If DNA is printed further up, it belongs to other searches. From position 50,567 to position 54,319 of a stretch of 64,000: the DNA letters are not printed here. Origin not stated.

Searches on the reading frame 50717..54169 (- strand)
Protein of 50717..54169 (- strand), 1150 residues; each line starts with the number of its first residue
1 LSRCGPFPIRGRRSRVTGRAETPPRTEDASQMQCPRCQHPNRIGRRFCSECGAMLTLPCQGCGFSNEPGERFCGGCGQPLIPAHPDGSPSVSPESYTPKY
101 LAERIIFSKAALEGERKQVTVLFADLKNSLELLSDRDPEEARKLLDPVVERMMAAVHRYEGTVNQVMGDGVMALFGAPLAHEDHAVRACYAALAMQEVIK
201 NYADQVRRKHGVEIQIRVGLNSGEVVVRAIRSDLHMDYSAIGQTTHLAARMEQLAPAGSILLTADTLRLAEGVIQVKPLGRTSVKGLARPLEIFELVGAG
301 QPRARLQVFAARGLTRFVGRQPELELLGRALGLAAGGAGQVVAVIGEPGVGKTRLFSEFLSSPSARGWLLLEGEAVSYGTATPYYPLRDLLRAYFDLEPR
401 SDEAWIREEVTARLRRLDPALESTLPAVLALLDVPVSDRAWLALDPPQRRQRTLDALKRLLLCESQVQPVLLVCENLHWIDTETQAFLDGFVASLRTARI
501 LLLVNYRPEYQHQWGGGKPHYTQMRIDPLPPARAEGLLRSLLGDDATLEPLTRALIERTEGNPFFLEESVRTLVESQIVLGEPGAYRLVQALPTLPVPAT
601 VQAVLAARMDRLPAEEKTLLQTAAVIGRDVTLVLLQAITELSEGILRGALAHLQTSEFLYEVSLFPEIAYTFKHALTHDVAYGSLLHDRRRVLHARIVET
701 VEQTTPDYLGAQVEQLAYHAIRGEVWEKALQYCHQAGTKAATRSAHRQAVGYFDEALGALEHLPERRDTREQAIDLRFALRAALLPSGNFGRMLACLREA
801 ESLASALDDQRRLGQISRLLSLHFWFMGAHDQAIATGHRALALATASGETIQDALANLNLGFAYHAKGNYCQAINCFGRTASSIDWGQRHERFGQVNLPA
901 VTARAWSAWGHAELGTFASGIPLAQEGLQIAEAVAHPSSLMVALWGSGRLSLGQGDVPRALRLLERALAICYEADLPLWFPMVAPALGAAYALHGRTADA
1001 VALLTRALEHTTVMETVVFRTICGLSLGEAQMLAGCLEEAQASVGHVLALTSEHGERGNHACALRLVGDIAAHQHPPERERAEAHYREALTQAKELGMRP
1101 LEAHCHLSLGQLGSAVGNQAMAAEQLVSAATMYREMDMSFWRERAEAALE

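Call 69: search_protein_families(library=pfam, proteins=[window:50717-54169:-], max_evalue=0.05)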
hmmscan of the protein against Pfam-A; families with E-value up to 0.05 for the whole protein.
window:50717-54169:- (1150 aa): 12 families
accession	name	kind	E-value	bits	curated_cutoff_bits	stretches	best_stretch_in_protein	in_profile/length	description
PF00211.25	Guanylate_cyc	-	2.7e-23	83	21.9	1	116-289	6-174/183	Adenylate and Guanylate cyclase catalytic domain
PF13191.12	AAA_16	-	1.2e-21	78.4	32.6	1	316-502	1-166/167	AAA ATPase domain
PF13424.12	TPR_12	-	2.6e-12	47.2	30.1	2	902-971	2-75/77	Tetratricopeptide repeat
PF12773.13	DZR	-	3.4e-09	37.1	27.3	1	34-77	1-45/45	Double zinc ribbon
PF13240.11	Zn_Ribbon_1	-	1.4e-07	31.5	25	1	34-55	2-23/23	zinc-ribbon domain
PF17874.7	TPR_MalT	-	1.1e-06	28.6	45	1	990-1136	10-155/336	MalT-like TPR region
PF13176.12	TPR_7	-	5.7e-05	23.3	27.9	0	948-973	6-31/36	Tetratricopeptide repeat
PF13401.12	AAA_22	-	7.3e-05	23.5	27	1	340-484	6-100/130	AAA domain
PF07719.23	TPR_2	-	0.00021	21.6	27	0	987-1010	7-30/34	Tetratricopeptide repeat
PF13481.12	AAA_25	-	0.0023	18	27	0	338-371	32-64/195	AAA domain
PF13248.11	Zn_ribbon_3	-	0.023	14.6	27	1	33-53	4-24/26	zinc-ribbon domain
PF00005.33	ABC_tran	-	0.035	15.2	25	0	338-378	10-51/137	ABC transporter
